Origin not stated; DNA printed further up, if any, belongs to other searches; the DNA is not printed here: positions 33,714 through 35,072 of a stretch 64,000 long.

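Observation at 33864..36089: The only cargo of the islet is a co-oriented pair, a multi-TM/coiled-coil protein plus a YaaC-like protein: candidate undescribed two-gene system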

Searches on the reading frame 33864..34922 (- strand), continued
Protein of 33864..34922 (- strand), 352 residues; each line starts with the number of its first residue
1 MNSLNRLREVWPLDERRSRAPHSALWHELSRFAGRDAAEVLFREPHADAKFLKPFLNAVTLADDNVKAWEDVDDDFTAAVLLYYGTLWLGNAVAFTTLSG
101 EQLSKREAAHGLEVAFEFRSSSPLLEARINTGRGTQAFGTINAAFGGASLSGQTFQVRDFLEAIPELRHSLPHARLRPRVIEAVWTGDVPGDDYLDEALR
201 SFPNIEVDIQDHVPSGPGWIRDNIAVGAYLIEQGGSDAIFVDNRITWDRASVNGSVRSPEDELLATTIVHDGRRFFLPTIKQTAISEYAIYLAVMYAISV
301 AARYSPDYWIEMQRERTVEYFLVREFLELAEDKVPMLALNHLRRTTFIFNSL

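Call 61: fold_search(model_id=the predicted structure, library=pdb)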
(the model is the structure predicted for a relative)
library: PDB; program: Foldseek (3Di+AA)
matches with E <= 10: 22; with E <= 0.001: 0
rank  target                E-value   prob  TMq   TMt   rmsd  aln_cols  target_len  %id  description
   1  4rq9                  1.0e+00  0.08  0.16  0.17  14.9       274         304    9  Crystal structure of the chromophore-binding domain of Stigmatella aurantiaca bacteriophytochrome (Thr289His mutant) in  (released 2016-05-11)
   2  9n8g_A                1.4e+00  0.03  0.12  0.11  29.8       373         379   10  In situ sheathed FlaA flagellar filament of Vibrio cholerae (released 2025-09-24)
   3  1l8w_B                3.0e+00  0.05  0.20  0.22  20.6       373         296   10  Crystal Structure of Lyme Disease Variable Surface Antigen VlsE of Borrelia burgdorferi (released 2002-06-19)
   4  2rld_C                3.3e+00  0.57  0.19  0.50   3.8        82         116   15  CRYSTAL STRUCTURE OF A PROTEIN WITH UNKNOWN FUNCTION FROM S23 RIBOSOMAL PROTEIN FAMILY (BT_0352) FROM BACTEROIDES THET (released 2007-10-30)
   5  2gsc_D                3.3e+00  0.35  0.16  0.42   4.1        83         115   13  Crystal Structure of the Conserved Hypothetical Cytosolic Protein Xcc0516 from Xanthomonas campestris (released 2006-10-03)
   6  7s8u                  3.8e+00  0.02  0.16  0.10  24.0       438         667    8  Cryo-EM structure of a mammalian peptide transporter (PepT1/slc15a1) in nanodisc (released 2022-07-20)
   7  5cwi                  4.0e+00  0.12  0.15  0.21   7.3        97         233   20  Crystal structure of de novo designed helical repeat protein DHR18 (released 2015-12-16)
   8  8b3e_A                4.4e+00  0.02  0.13  0.12  29.0       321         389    9  Variant Surface Glycoprotein VSG397 (released 2023-01-25)
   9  4gcz_A                5.1e+00  0.01  0.13  0.13  19.0       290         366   12  Structure of a blue-light photoreceptor (released 2013-06-19)
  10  4k2p_D                6.5e+00  0.15  0.13  0.20  13.8        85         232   22  The Structure of a Quintuple Mutant of the Tiam1 PH-CC-Ex Domain (released 2013-07-10)
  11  9dkh_A                6.5e+00  0.09  0.15  0.03  12.2       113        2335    9  CryoEM structures of yeast cytoplasmic dynein in the presence of ATP and Lis1. (released 2025-05-28)
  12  9n59_A                6.5e+00  0.01  0.13  0.09  39.7       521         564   10  CryoEM structure of the Azotobacter vinelandii flagellar filament (released 2025-07-16)
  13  4k2p_A                6.8e+00  0.14  0.13  0.19  13.8        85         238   22  The Structure of a Quintuple Mutant of the Tiam1 PH-CC-Ex Domain (released 2013-07-10)
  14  9z6v_F                6.8e+00  0.11  0.16  0.34   6.3        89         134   11  The structure of TMD with 3 TARPs and 1 CNIH from all native AMPA receptor subtypes (released 2026-02-04)
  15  2rld_E                7.1e+00  0.35  0.18  0.53   3.4        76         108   13  CRYSTAL STRUCTURE OF A PROTEIN WITH UNKNOWN FUNCTION FROM S23 RIBOSOMAL PROTEIN FAMILY (BT_0352) FROM BACTEROIDES THET (released 2007-10-30)
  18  2rld_D                7.9e+00  0.41  0.19  0.56   3.0        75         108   12  CRYSTAL STRUCTURE OF A PROTEIN WITH UNKNOWN FUNCTION FROM S23 RIBOSOMAL PROTEIN FAMILY (BT_0352) FROM BACTEROIDES THET (released 2007-10-30)
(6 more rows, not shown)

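Call 64: search_protein_families(library=padloc, proteins=[L005:1-1629:+, L005:2827-3192:+, L001:450-4016:-, L004:9242-10015:+, L003:372-890:+, L012:4308-5240:+], max_evalue=0.01)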
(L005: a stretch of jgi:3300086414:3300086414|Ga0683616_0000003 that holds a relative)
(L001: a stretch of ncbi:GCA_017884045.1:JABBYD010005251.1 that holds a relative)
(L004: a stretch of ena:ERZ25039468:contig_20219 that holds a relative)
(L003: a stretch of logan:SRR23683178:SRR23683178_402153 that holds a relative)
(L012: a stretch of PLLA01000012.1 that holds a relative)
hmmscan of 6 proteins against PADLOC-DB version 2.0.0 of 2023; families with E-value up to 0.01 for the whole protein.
L005:1-1629:+ (543 aa): 99 families (the best 25 are shown)
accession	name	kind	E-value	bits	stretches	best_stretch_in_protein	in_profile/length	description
PDLC02981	AriAB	-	8.9e-18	62.3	1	257-481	302-525/694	-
PDLC00096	GajA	-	5.2e-17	59.8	2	279-414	284-427/630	AAA ATPase domain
PDLC02979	AriA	-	3.4e-16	58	2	226-326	281-370/373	-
PDLC02980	AriA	-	4.5e-16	57.7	2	256-328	229-302/304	-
PDLC02914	ATPase-Toprim_I-B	-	6.7e-15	53.2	1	237-478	156-384/443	-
PDLC02358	Old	-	8.6e-15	52.5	2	283-417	284-429/578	Old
PDLC03878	NsnB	-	3.1e-13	48.2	1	7-326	4-278/345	-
PDLC00099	GajA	-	7.4e-13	46.3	2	274-332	289-347/626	AAA ATPase domain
PDLC00069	GajA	-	1.8e-12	44.5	2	7-46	5-41/687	AAA ATPase domain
PDLC00091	GajA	-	3e-12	44.2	2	284-351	297-365/627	AAA ATPase domain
PDLC00082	GajA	-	4.6e-12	43.1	1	286-361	375-450/694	AAA ATPase domain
PDLC04135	mad3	-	1.7e-11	42.3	1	238-352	234-349/374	mads_3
PDLC00071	GajA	-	7e-11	39.6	2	286-409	276-408/588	AAA ATPase domain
PDLC00265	PtuA1|PtuA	-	1.8e-10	38.5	1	227-325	269-368/479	AAA ATPase domain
PDLC00064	GajA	-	9.8e-10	36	1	283-400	127-248/464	AAA ATPase domain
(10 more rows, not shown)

L005:2827-3192:+ (122 aa): 0 families

L001:450-4016:- (1188 aa): 63 families (the best 25 are shown)
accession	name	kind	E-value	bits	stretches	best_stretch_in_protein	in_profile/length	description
PDLC03630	REase_MTase_IIG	-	7.3e-21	71.7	2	408-539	314-465/1100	Type IIG restriction enzyme-methyltransferase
PDLC04134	mad2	-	2.6e-17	60.8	1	368-690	199-426/492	mads_2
PDLC03335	MTase_II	-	3.3e-17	60.4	1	442-751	63-341/607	Type II methyltransferase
PDLC03338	MTase_II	-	3.3e-16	57.1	1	441-672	112-314/604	Type II methyltransferase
PDLC03348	MTase_II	-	8.6e-14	49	1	399-675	160-422/727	Type II methyltransferase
PDLC02529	PglX|PglXI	-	7.2e-13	45.1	1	321-544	47-294/1189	PglX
PDLC03021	MTase_I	-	8.5e-13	45.9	1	438-541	142-246/491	Type I methyltransferase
PDLC03025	MTase_I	-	2.9e-11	40.8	1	440-541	142-240/569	Type I methyltransferase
PDLC03267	MTase_II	-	3.4e-11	40.8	1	453-724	8-231/539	Type II methyltransferase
PDLC03018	MTase_I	-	8.4e-11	39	1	424-500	272-348/749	Type I methyltransferase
PDLC03248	MTase_II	-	3.7e-10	37.2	2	451-494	2-45/521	Type II methyltransferase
PDLC03606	REase_MTase_IIG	-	6.6e-10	35.8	1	429-688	310-553/935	Type IIG restriction enzyme-methyltransferase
PDLC03035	MTase_I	-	1e-09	35.5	1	427-501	140-216/653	Type I methyltransferase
PDLC03318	MTase_II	-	1.5e-09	34.8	1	422-502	307-387/723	Type II methyltransferase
PDLC03250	MTase_II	-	5.1e-09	33.4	1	438-502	143-213/775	Type II methyltransferase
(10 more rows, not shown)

L004:9242-10015:+ (258 aa): 0 families

L003:372-890:+ (173 aa): 0 families

L012:4308-5240:+ (311 aa): 0 families
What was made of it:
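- Another locus lies beside a type IIG restriction-modification gene (call 64).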

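Call 67: fold_search(model_id=the predicted structure, library=viral)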
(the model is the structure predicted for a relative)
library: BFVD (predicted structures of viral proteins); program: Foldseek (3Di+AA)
matches with E <= 10: 43; with E <= 0.001: 0
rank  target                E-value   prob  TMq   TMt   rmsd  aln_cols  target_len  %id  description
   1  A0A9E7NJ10            1.3e+00  0.06  0.16  0.20  15.9       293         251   12  Membrane protein [Gordonia phage Finkle]
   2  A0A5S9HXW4            2.0e+00  0.12  0.10  0.21   8.5        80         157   18  Uncharacterized protein [Tenacibaculum phage PTm5]
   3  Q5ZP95                2.5e+00  0.04  0.16  0.18  18.7       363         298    8  L protein (Fragment) [Orthonairovirus haemorrhagiae]
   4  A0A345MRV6            3.2e+00  0.13  0.10  0.13  13.5        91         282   15  (no name in the UniProt tables at hand)
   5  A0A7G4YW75            3.2e+00  0.06  0.08  0.12  18.4       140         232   10  (no name in the UniProt tables at hand)
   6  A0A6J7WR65            3.3e+00  0.13  0.13  0.16   5.6        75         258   17  Uncharacterized protein [uncultured Caudovirales phage]
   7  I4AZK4                3.3e+00  0.11  0.13  0.17  19.2       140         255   11  (no name in the UniProt tables at hand)
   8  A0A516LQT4            3.7e+00  0.03  0.15  0.09  20.0       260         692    9  (no name in the UniProt tables at hand)
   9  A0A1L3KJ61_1          4.0e+00  0.12  0.16  0.05  11.1       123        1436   15  (no name in the UniProt tables at hand)
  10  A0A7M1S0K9            4.2e+00  0.02  0.13  0.09  25.4       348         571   13  Uncharacterized protein [uncultured phage cr128_1]
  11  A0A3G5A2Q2            5.2e+00  0.06  0.14  0.24  16.2       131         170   11  Uncharacterized protein [Harvfovirus sp.]
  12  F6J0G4                5.2e+00  0.04  0.14  0.22  17.3       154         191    8  (no name in the UniProt tables at hand)
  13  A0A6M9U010            5.4e+00  0.14  0.17  0.17   5.6        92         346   13  Uncharacterized protein [Drosophila-associated filamentous virus]
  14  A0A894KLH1            5.4e+00  0.10  0.14  0.34   5.5        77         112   18  Uncharacterized protein [Astopletus virus]
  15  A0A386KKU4            5.7e+00  0.09  0.14  0.29  10.9        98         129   19  (no name in the UniProt tables at hand)
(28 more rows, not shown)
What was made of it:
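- Tried and rejected: Fold search for gene 2: nothing below E = 1 against the PDB or BFVD (calls 61, 67).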

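Call 75: search_protein_families(library=pfam, alignment_id=A2, max_evalue=10)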
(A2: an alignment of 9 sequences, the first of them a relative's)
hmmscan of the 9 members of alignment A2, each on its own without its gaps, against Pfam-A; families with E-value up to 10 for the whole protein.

A. member 1, P0001 (352 aa): 1 family
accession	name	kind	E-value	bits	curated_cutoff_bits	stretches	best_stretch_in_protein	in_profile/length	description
PF14175.11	YaaC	-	1.1e-20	74.7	27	1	77-342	57-307/307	YaaC-like Protein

B. families by the number of members that match (of 9 scanned): 3 families
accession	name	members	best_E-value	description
PF14175.11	YaaC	9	6.2e-27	YaaC-like Protein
PF11095.14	Gemin7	1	0.06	Gem-associated protein 7 (Gemin7)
PF00955.27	HCO3_cotransp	1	0.17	HCO3- transporter integral membrane domain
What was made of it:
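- On Pfam PF14175 YaaC-like: All 9 subfamily members match (call 75).
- No Pfam HEPN family matches any of the 9 members, even at E <= 10 (call 75).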

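Call 83: search_protein_families(library=phrogs, proteins=[L003:2090-2458:-, L003:2507-3100:-, L003:3299-3796:-, L003:3865-4329:-, L003:4329-4754:-, L003:5148-5549:-, L003:5546-7381:-, L009:1513-1944:-, L009:2127-2732:-, L010:1283-2542:-], max_evalue=0.001)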
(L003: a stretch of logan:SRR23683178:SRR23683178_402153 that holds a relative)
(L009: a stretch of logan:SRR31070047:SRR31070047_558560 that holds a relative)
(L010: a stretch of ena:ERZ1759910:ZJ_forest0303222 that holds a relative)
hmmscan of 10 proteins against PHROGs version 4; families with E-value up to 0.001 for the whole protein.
L003:2090-2458:- (122 aa): 0 families

L003:2507-3100:- (197 aa): 0 families

L003:3299-3796:- (165 aa): 0 families

L003:3865-4329:- (154 aa): 0 families

L003:4329-4754:- (141 aa): 0 families

L003:5148-5549:- (133 aa): 0 families

L003:5546-7381:- (611 aa): 6 families
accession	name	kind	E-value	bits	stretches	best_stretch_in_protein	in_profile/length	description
phrog_19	-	DNA, RNA and nucleotide metabolism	1.1e-22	81.7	1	2-131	159-289/621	DnaB-like replicative helicase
phrog_5311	-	DNA, RNA and nucleotide metabolism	1.9e-10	40.7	1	190-471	287-591/692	helicase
phrog_10514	-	DNA, RNA and nucleotide metabolism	6.4e-07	29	1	197-372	373-541/750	DNA primase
phrog_20000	-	unknown function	8.3e-07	30.1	1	1-89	26-115/132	-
phrog_3022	-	DNA, RNA and nucleotide metabolism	9.6e-07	28.6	1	200-465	394-673/788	DNA primase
phrog_14296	-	DNA, RNA and nucleotide metabolism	1.5e-05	25.2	1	319-481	159-320/417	DNA primase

L009:1513-1944:- (143 aa): 0 families

L009:2127-2732:- (201 aa): 0 families

L010:1283-2542:- (419 aa): 0 families

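Call 87: find_encoding_contigs(protein=P0001, flank=10000, max_places=6)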
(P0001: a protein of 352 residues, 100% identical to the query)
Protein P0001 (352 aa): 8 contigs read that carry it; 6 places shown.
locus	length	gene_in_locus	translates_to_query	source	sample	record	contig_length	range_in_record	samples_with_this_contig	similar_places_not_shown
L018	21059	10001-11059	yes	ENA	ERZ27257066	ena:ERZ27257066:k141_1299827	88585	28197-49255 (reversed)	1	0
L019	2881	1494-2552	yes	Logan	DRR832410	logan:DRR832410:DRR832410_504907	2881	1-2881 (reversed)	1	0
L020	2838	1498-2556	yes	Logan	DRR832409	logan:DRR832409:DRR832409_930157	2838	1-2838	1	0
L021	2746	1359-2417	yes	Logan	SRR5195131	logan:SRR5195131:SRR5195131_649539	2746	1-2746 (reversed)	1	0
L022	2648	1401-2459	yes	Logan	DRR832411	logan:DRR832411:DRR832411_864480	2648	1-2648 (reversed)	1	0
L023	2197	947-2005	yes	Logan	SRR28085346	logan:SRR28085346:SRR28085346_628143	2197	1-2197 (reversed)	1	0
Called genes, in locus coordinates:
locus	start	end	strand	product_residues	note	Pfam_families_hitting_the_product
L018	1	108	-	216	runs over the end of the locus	-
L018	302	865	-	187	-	-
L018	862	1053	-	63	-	-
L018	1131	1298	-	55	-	-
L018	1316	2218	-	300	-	-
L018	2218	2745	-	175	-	-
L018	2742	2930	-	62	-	-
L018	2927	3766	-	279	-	-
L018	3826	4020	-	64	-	PF12844:HTH_19 (weak), PF13443:HTH_26 (weak), PF13560:HTH_31, PF01381:HTH_3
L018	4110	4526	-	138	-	-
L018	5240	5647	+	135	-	-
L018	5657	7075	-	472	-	PF00239:Resolvase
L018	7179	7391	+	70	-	-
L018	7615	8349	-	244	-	-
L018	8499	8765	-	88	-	-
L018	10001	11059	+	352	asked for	PF14175:YaaC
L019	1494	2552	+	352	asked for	PF14175:YaaC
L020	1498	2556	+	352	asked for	PF14175:YaaC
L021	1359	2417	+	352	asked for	PF14175:YaaC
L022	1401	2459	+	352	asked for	PF14175:YaaC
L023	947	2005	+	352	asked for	PF14175:YaaC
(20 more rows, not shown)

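Call 89: search_protein_families(library=padloc, alignment_id=A2, max_evalue=1)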
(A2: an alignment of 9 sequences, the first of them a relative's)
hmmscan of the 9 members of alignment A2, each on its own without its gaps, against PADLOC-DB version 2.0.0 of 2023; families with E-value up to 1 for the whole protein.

A. member 1, P0001 (352 aa): 0 families

B. families by the number of members that match (of 9 scanned): 0 families
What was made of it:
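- Closest known: OLD-family ATPase-nuclease two-gene systems. Different: No YaaC-like protein matches the GajB, AriB or AbiLii models (call 89).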
